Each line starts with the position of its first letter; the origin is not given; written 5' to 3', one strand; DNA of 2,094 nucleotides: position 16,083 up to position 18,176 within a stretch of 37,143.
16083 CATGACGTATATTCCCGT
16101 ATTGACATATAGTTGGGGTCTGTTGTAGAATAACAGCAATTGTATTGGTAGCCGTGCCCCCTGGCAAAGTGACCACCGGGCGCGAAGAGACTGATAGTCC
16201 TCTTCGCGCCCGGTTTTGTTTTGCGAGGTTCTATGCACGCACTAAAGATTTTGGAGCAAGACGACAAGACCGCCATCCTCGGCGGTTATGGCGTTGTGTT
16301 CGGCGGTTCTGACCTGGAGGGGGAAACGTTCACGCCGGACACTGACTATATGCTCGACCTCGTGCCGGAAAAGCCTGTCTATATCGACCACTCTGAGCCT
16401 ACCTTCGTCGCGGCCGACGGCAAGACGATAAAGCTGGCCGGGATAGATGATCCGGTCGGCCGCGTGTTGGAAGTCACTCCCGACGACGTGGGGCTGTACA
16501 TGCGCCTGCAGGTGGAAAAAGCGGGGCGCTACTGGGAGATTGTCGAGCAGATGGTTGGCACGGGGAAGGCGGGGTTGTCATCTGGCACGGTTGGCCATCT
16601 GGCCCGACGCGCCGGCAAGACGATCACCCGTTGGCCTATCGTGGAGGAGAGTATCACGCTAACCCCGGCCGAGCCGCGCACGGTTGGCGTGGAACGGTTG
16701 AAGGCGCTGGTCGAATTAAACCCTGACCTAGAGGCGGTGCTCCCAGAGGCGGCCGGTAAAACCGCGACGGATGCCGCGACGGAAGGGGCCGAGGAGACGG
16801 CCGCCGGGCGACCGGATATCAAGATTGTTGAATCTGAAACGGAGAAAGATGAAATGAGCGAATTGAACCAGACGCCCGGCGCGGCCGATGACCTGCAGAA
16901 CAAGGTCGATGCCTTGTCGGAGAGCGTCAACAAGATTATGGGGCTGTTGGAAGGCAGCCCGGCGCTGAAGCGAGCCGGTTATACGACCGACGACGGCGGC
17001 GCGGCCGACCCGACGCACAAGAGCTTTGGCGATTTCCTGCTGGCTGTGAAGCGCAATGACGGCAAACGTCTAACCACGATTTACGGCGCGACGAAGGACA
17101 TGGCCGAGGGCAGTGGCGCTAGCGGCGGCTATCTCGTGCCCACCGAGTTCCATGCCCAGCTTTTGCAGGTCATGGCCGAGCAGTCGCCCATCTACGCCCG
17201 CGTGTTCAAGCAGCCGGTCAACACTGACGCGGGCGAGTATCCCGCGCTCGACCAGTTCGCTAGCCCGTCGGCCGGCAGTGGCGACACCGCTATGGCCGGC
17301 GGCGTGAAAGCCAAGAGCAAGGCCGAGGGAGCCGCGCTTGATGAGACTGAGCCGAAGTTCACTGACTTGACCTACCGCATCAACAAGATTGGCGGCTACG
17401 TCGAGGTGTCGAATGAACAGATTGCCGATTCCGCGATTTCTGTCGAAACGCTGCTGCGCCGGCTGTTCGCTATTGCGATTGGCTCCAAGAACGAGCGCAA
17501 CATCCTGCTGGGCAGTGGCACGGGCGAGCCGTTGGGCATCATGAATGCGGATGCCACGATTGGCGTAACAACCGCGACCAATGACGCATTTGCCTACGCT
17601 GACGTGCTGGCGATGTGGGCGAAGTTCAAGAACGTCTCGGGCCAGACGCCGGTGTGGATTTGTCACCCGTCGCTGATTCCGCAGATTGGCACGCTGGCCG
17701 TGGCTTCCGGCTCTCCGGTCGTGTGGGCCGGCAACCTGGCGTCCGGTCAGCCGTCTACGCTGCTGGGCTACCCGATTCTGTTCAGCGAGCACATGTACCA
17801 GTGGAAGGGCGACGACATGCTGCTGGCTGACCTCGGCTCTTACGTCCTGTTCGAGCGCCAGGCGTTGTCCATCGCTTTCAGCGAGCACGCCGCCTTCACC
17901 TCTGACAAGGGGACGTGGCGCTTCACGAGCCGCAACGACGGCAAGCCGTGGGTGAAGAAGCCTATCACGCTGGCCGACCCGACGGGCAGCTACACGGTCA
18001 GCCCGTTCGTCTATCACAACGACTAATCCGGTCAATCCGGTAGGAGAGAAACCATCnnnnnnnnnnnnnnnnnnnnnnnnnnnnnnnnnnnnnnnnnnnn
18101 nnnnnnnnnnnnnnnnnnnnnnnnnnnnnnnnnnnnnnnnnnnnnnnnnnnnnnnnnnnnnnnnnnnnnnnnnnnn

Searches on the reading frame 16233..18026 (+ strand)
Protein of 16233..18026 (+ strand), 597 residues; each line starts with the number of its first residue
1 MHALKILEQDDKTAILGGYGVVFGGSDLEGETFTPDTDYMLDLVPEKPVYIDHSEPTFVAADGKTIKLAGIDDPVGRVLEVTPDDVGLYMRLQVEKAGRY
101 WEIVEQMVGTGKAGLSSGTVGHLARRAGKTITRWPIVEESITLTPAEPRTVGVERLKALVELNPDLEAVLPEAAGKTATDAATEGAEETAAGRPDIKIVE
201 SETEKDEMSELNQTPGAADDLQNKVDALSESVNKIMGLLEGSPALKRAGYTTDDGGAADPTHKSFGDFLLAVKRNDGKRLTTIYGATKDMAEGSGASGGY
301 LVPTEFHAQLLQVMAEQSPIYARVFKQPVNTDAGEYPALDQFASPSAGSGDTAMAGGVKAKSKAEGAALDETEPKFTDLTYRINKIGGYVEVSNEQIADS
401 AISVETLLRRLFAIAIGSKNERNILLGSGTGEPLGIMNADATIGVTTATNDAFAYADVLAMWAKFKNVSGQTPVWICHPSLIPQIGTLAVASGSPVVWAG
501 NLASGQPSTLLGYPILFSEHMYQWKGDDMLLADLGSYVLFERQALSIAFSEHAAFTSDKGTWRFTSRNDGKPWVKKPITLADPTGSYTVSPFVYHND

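Call 8: search_protein_families(library=pfam, proteins=[window:16233-18026:+], max_evalue=0.01)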
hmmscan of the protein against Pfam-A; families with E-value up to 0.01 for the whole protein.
window:16233-18026:+ (597 aa): 1 family
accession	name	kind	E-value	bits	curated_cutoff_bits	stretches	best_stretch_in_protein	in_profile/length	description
PF05065.19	Phage_capsid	-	7.9e-47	160.4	24.2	1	298-580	1-277/280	Phage capsid family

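Call 9: search_protein_families(library=phrogs, proteins=[window:16233-18026:+], max_evalue=0.01)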
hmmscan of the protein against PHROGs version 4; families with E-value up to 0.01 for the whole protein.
window:16233-18026:+ (597 aa): 5 families
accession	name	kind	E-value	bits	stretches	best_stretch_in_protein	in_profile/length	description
phrog_10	-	head and packaging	6e-46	158.7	1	201-586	268-641/752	major head protein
phrog_617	-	head and packaging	9.1e-27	95.2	2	355-558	392-592/626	major head protein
phrog_2263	-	head and packaging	3.9e-10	40.2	1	73-542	88-503/551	major head protein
phrog_3922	-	head and packaging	0.00052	20.4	1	356-532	133-307/362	major head protein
phrog_15928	-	head and packaging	0.0013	19.7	1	438-523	34-118/185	major head protein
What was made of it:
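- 16225..18026 (+): RBS (GAGG, 16225-28) and the 597-aa capsid gene (ATG at 16233). The Phage_capsid domain is at residues 298-580. The N-terminal part is probably a prohead protease. Calls 8, 9.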

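Call 12: find_related_loci(query=window:16233-18026:+, collection=viral_contigs, flank=4000)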
Query window:16233-18026:+ (597 aa) in viral_contigs; peptide patterns used: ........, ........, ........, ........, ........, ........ (x = any residue, [..] = any of these).
11 stretches matched a pattern; 8 encode a relative of the query (tblastn E <= 1e-3); 8 distinct loci.
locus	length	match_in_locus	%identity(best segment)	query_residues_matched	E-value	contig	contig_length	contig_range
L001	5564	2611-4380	76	1-597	0e+0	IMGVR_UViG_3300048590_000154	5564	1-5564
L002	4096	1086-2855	75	1-597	0e+0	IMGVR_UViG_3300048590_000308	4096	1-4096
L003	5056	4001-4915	35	13-324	2e-47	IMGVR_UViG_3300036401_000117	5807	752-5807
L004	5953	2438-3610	31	11-426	2e-46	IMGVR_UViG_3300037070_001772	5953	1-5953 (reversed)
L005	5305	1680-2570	36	11-324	9e-46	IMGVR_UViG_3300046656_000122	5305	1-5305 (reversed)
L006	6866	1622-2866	30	11-451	1e-45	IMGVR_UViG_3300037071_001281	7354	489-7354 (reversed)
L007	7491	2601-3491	36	11-324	2e-44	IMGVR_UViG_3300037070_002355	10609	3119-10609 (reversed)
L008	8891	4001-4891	36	11-324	2e-44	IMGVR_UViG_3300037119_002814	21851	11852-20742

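Call 13: find_related_loci(query=window:16233-18026:+, collection=genome_contigs, flank=4000)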
Query window:16233-18026:+ (597 aa) in genome_contigs; peptide patterns used: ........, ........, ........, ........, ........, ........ (x = any residue, [..] = any of these).
26 stretches matched a pattern, but none encodes a relative of the query by tblastn (E <= 1e-3).
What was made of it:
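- Tried and rejected: Genome collection, protein-based scan: nothing (call 13).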

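Call 20: find_related_loci(query=window:16233-18026:+, collection=metagenome_contigs, flank=6000)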
Query window:16233-18026:+ (597 aa) in metagenome_contigs; peptide patterns used: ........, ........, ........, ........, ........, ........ (x = any residue, [..] = any of these).
36 stretches matched a pattern, but none encodes a relative of the query by tblastn (E <= 1e-3).
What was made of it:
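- Tried and rejected: Metagenome collection, protein-based scan: nothing (call 20).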

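Call 22: find_homologous_proteins(query=window:16233-18026:+, max_evalue=1e-30)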
Query window:16233-18026:+ (597 aa): 252 proteins with E <= 1e-30 among 8000 candidates; the best 120 are listed.
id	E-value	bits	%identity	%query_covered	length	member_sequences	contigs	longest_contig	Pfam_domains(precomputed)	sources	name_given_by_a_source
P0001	0.0e+0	1338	100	100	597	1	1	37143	PF05065.20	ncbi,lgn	-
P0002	0.0e+0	1114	83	100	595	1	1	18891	PF05065.20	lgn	-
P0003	0.0e+0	1024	81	66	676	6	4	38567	PF05065.20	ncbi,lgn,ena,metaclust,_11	metaclust:\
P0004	3.2e-297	1005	76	100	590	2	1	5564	PF05065.20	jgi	jgi:HK97 family phage major capsid protein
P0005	3.9e-295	998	75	100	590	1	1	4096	PF05065.20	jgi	jgi:HK97 family phage major capsid protein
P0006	3.5e-294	995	78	66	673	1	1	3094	PF05065.20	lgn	-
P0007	5.0e-290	981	74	100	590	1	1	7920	PF05065.20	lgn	-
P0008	1.6e-286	970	73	100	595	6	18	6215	PF05065.20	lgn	-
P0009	2.7e-286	969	73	100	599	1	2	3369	PF05065.20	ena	-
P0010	2.8e-285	966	72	100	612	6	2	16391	PF05065.20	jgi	jgi:HK97 family phage major capsid protein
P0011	1.4e-284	963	73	100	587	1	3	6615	PF05065.20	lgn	-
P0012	4.8e-284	962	74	66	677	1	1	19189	PF05065.20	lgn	-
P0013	1.4e-281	953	73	100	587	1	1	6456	PF05065.20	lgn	-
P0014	2.9e-281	952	74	66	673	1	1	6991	PF05065.20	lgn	-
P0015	1.4e-280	950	73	100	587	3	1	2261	PF05065.20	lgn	-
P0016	1.3e-277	940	73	66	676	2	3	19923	PF05065.20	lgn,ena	-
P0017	2.9e-277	939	71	100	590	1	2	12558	PF05065.20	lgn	-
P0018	4.1e-270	916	69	100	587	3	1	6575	PF05065.20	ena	-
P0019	3.6e-269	913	70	100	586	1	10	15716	PF05065.20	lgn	-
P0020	5.5e-266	902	70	100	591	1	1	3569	PF05065.20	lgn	-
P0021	6.2e-266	902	69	100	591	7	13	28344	PF05065.20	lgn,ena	-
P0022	4.0e-262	889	66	100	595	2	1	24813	PF05065.20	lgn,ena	-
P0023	5.9e-259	879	64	68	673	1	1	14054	PF05065.20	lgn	-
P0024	8.4e-259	878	67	100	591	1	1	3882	PF05065.20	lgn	-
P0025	5.0e-258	876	66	100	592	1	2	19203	PF05065.20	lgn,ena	-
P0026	5.3e-257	872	64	68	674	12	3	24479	PF05065.20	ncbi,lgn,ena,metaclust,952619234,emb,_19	metaclust:\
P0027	7.0e-254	862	66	100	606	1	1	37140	PF05065.20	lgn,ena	-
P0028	7.5e-252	855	67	100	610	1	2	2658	PF05065.20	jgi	jgi:HK97 family phage major capsid protein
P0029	7.8e-246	835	62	67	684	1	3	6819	PF05065.20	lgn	-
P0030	5.0e-231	787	70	85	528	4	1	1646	PF05065.20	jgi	jgi:HK97 family phage major capsid protein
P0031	2.0e-206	705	71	78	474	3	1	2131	PF05065.20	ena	-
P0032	2.3e-196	672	79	63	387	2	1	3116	PF05065.20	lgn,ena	-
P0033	3.5e-194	665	64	84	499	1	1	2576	PF05065.20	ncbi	ncbi:MAG TPA: phage major capsid protein, partial [Promineifilum sp.]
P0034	1.4e-188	646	74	65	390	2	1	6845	PF05065.20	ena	-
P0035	2.0e-188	646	76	65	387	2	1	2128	PF05065.20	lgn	-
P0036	3.0e-188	645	75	64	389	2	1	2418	PF05065.20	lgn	-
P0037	2.3e-185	636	63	81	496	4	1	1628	PF05065.20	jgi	jgi:HK97 family phage major capsid protein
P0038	9.2e-182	624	51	100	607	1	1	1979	PF05065.20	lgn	-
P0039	3.0e-180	619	51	99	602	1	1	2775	PF05065.20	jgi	jgi:HK97 family phage major capsid protein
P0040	9.4e-174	597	49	98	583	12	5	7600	PF05065.20,PF04586.23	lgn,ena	-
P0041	1.6e-173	597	51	100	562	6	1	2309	PF05065.20,PF04586.23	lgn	-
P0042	2.2e-171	590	50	99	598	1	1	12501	PF05065.20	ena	-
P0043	4.7e-170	585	67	65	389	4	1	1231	PF05065.20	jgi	jgi:HK97 family phage major capsid protein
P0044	1.4e-168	580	49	97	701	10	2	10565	PF05065.20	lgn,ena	-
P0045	5.3e-168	578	49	100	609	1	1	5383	PF05065.20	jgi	-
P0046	7.1e-168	578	49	97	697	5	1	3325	PF05065.20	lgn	-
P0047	8.6e-164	565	49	100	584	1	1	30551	PF05065.20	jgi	-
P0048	2.5e-162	560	50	100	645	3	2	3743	PF05065.20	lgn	-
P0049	3.2e-162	559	48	100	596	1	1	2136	PF05065.20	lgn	-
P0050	1.4e-161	557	47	96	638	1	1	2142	PF05065.20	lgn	-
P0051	5.6e-161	555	49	100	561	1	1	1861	PF05065.20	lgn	-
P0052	4.7e-160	552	47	100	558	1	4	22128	PF05065.20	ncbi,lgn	-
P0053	8.4e-159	548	48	98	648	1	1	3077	PF05065.20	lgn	-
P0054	5.5e-157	542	48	100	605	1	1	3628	PF05065.20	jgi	jgi:HK97 family phage major capsid protein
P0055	7.0e-157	542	50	97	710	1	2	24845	PF05065.20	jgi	-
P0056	1.1e-156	541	45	98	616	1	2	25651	PF05065.20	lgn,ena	-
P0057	1.2e-156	541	47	98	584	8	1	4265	PF05065.20,PF04586.23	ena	-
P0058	1.6e-156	541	45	100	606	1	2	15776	PF05065.20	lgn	-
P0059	3.7e-155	536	47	98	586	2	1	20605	PF05065.20,PF04586.23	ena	-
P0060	7.9e-155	535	47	99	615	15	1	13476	PF05065.20,PF04586.23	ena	-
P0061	1.7e-154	534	44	96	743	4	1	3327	PF05065.20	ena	-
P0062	6.3e-154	532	46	96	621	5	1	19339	PF05065.20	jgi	jgi:HK97 family phage major capsid protein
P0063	7.1e-154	532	42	99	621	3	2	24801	PF05065.20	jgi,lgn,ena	-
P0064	2.8e-153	530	47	100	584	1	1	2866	PF05065.20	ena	-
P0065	6.3e-152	525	47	98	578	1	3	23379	PF05065.20,PF04586.23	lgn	-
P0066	1.5e-151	524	49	97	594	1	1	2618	PF05065.20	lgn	-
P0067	2.2e-151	524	46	100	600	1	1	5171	PF05065.20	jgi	jgi:HK97 family phage major capsid protein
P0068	3.2e-151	523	63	65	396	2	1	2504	PF05065.20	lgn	-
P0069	6.5e-151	522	49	97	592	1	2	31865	PF05065.20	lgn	-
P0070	7.3e-151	522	47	98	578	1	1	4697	PF05065.20,PF04586.23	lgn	-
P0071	3.5e-150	520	48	97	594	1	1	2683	PF05065.20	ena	-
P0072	6.0e-150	519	46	97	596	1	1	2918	PF05065.20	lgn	-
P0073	6.8e-150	519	48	97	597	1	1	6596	PF05065.20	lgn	-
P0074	7.5e-150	519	46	98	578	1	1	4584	PF05065.20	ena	-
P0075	1.2e-149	518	46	98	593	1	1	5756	PF05065.20,PF04586.23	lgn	-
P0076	1.3e-149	518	45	98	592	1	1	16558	PF05065.20,PF04586.23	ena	-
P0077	1.3e-149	518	63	63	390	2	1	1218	PF05065.20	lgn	-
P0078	1.4e-149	518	49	97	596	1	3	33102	PF05065.20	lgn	-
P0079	1.4e-149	518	46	99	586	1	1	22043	PF05065.20,PF04586.23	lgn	-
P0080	1.9e-149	517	44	99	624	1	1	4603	PF05065.20,PF04586.23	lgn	-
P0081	2.0e-149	517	46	98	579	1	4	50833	PF05065.20,PF04586.23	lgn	-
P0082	2.3e-149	517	48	97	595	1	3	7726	PF05065.20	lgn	-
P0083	4.8e-149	516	45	99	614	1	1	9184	PF05065.20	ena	-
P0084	4.8e-149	516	44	99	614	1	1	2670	PF05065.20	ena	-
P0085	5.8e-149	516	48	97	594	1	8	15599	PF05065.20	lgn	-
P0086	1.2e-147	511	45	99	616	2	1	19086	PF05065.20,PF04586.23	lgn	-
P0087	7.6e-147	509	46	98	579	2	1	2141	PF05065.20,PF04586.23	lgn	-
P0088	8.1e-147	509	45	98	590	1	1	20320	PF05065.20,PF04586.23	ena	-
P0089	8.7e-147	508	47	97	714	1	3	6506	PF05065.20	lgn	-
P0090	1.3e-146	508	48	97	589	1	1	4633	PF05065.20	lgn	-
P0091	1.4e-146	508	45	97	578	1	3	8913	PF05065.20,PF04586.23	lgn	-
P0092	1.7e-146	507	45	97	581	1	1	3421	PF05065.20,PF04586.23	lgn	-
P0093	8.1e-146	505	46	98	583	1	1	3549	PF05065.20,PF04586.23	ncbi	-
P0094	8.5e-146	505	45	98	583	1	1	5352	PF05065.20,PF04586.23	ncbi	-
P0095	8.7e-146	505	45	97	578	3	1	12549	PF05065.20,PF04586.23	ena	-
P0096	1.1e-145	505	48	97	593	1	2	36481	PF05065.20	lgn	-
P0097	1.7e-145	504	45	98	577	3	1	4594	PF25209.3,PF05065.20,PF04586.23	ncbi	-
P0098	2.0e-145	504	46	97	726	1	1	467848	PF05065.20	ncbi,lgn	-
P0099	2.2e-145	504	45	100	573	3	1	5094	PF05065.20,PF04586.23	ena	-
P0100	4.2e-145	503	45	97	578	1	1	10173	PF05065.20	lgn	-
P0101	6.4e-145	502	45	97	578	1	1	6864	PF05065.20,PF04586.23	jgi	jgi:HK97 family phage major capsid protein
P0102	7.0e-145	502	45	97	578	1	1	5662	PF05065.20,PF04586.23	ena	-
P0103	9.4e-145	502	43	100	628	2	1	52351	PF05065.20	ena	-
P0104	2.2e-144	500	45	98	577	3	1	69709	PF05065.20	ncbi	-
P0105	2.3e-144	500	51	83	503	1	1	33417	PF05065.20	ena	-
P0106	2.4e-144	500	44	98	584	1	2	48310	PF05065.20,PF04586.23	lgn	-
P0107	4.1e-144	500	47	97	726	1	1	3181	PF05065.20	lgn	-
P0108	5.9e-144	499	47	97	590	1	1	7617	PF05065.20,PF04586.23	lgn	-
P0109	6.6e-144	499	47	97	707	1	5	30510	PF05065.20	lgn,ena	-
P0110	7.6e-144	499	44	99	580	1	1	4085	PF05065.20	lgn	-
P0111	1.0e-143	498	45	98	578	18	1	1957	PF05065.20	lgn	-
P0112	2.8e-143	497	46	97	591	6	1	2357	PF05065.20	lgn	-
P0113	3.5e-143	497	43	99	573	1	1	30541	PF25209.3,PF05065.20,PF04586.23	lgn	-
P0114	4.9e-143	496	44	100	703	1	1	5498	PF05065.20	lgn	-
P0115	1.0e-142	495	46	97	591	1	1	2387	PF05065.20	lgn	-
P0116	1.5e-142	494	43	98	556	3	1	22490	PF05065.20,PF04586.23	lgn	-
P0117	2.8e-142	494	43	99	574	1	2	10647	PF25209.3,PF05065.20,PF04586.23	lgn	-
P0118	3.8e-142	493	43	99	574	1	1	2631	PF25209.3,PF05065.20,PF04586.23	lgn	-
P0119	4.0e-142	493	51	63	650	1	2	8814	PF05065.20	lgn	-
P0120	4.9e-142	493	44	100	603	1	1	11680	PF05065.20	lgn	-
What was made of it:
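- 16225..18026 (+): Distant homologues carry PF04586 together with PF05065 (call 22).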

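Call 24: find_encoding_contigs(protein=P0002, flank=6000, max_places=2)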
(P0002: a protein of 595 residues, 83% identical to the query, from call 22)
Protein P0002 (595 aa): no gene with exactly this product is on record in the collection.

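Call 25: find_encoding_contigs(protein=P0003, flank=6000, max_places=3)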
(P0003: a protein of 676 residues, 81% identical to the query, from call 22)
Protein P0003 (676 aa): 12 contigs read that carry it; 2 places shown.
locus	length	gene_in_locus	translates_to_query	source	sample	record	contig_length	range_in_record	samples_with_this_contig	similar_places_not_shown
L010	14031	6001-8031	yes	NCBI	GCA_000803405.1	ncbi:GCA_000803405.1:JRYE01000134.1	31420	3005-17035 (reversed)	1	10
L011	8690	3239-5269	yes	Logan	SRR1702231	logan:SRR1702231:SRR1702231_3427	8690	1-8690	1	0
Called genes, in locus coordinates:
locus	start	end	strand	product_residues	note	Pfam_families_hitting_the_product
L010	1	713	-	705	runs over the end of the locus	PF08706:D5_N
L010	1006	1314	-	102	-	-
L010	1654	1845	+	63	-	-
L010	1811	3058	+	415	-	PF03237:Terminase_6N (weak), PF17289:Terminase_6C (weak)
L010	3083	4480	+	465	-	PF04860:Phage_portal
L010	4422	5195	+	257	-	PF04233:Phage_Mu_F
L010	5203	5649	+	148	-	-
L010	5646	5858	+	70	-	-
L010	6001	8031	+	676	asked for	PF05065:Phage_capsid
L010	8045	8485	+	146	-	-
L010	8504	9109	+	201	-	-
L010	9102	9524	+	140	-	-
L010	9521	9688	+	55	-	-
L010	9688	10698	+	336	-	PF18906:Phage_tube_2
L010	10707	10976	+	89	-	-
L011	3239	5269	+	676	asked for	PF05065:Phage_capsid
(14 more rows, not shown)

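Call 26: find_encoding_contigs(protein=P0001, flank=10000, max_places=3)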
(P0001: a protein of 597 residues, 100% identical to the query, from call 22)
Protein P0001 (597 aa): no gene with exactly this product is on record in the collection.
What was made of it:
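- Tried and rejected: P0001 (the window itself) and P0002 (the closest relative, 83% identical) could not be traced to contigs (calls 24, 26).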

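Call 28: find_encoding_contigs(protein=P0010, flank=6000, max_places=2)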
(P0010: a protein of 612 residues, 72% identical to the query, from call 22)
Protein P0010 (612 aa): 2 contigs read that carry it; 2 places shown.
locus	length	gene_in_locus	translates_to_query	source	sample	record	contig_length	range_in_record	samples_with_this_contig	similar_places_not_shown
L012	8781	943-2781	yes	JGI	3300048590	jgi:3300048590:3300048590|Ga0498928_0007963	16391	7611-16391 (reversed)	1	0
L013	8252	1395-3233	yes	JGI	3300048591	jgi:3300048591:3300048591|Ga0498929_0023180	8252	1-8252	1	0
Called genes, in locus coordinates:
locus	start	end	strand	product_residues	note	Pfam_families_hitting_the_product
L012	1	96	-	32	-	?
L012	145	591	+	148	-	-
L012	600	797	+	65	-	-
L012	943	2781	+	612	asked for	PF05065:Phage_capsid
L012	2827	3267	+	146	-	-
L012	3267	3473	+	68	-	-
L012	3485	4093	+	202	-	-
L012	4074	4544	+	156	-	-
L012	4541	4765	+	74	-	-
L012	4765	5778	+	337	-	PF18906:Phage_tube_2 (weak)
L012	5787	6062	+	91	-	-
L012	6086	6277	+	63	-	-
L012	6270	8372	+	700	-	-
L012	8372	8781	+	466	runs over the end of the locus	-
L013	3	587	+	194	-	?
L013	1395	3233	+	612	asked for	PF05065:Phage_capsid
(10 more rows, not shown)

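Call 29: find_encoding_contigs(protein=P0012, flank=6000, max_places=2)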
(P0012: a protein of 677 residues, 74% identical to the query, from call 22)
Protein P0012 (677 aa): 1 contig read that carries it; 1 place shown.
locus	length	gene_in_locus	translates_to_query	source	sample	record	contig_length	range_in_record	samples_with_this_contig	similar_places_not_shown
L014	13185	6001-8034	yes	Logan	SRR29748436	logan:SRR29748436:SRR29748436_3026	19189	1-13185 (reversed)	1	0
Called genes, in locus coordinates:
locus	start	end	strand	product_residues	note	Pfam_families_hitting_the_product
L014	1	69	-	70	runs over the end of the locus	PF01402:RHH_1 (weak)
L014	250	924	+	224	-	-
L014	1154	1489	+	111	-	-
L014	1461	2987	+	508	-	-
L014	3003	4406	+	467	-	PF04860:Phage_portal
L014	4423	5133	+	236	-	PF04233:Phage_Mu_F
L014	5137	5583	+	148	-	-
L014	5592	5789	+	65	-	-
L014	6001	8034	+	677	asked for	PF05065:Phage_capsid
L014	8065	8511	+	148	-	-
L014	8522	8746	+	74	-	-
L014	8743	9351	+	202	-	-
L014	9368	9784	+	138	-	-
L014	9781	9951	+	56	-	-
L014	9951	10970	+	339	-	-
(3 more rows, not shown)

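Call 30: find_encoding_contigs(protein=P0021, flank=6000, max_places=3)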
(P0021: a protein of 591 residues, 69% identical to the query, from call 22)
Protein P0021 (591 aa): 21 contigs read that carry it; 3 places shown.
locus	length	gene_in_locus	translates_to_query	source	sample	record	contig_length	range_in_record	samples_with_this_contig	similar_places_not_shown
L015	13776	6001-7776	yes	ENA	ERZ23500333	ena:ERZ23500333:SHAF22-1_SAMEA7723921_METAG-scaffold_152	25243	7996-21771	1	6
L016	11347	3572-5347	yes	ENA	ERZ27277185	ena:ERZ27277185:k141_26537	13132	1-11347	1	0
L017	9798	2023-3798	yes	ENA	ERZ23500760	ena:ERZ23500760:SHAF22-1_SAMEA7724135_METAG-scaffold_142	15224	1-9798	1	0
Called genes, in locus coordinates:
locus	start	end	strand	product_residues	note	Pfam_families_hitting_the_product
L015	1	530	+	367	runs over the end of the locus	PF02195:ParB_N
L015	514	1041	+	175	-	-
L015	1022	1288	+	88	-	-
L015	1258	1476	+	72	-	-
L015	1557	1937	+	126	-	-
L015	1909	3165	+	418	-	PF03237:Terminase_6N, PF17289:Terminase_6C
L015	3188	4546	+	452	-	PF04860:Phage_portal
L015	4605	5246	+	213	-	PF04233:Phage_Mu_F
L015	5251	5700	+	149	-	-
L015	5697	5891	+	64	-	-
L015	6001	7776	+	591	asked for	PF05065:Phage_capsid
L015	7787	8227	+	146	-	-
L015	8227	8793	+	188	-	PF01596:Methyltransf_3 (weak), PF04989:RMNT_CmcI (weak), PF13578:Methyltransf_24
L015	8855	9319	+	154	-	-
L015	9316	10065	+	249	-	-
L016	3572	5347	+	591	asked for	PF05065:Phage_capsid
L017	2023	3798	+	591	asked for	PF05065:Phage_capsid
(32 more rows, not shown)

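Call 31: find_encoding_contigs(protein=P0022, flank=6000, max_places=2)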
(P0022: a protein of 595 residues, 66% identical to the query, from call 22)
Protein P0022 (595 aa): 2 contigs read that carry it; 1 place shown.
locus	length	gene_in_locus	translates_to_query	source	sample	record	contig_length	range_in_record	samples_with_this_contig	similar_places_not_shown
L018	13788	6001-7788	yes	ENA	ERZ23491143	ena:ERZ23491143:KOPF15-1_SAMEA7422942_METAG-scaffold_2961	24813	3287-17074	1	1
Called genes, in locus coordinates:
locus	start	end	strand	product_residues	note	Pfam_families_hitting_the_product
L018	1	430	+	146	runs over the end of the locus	-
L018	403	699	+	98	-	-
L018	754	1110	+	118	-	-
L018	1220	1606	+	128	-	-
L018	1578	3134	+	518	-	-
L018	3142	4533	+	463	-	PF04860:Phage_portal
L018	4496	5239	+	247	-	PF04233:Phage_Mu_F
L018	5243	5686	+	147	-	-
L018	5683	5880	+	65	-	-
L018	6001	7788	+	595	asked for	PF05065:Phage_capsid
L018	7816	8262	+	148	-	-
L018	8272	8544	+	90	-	-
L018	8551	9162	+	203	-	-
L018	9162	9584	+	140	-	-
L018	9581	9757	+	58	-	-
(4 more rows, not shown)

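Call 32: find_encoding_contigs(protein=P0027, flank=10000, max_places=2)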
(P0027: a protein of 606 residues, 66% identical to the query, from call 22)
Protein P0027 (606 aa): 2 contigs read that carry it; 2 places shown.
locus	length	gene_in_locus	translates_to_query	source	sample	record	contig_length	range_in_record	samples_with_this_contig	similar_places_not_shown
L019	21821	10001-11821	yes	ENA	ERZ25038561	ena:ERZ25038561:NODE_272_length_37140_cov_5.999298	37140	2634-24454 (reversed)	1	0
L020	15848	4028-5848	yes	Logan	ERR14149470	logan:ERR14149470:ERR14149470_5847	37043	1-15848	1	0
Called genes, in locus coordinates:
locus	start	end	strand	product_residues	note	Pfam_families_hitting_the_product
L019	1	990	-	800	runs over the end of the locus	PF00176:SNF2-rel_dom (weak), PF01555:N6_N4_Mtase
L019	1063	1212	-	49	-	-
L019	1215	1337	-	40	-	-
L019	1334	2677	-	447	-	PF00772:DnaB, PF03796:DnaB_C, PF06745:ATPase (weak), PF13481:AAA_25 (weak)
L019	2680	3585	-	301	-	PF13730:HTH_36, PF08279:HTH_11 (weak)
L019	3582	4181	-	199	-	-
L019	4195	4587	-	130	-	-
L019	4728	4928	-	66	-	PF01402:RHH_1 (weak), PF07878:RHH_5 (weak)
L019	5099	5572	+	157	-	PF03592:Terminase_2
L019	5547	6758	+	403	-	PF03237:Terminase_6N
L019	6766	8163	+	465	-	PF04860:Phage_portal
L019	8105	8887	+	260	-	PF04233:Phage_Mu_F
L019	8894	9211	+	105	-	-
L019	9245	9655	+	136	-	-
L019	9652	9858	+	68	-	-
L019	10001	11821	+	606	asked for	PF05065:Phage_capsid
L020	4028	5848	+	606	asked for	PF05065:Phage_capsid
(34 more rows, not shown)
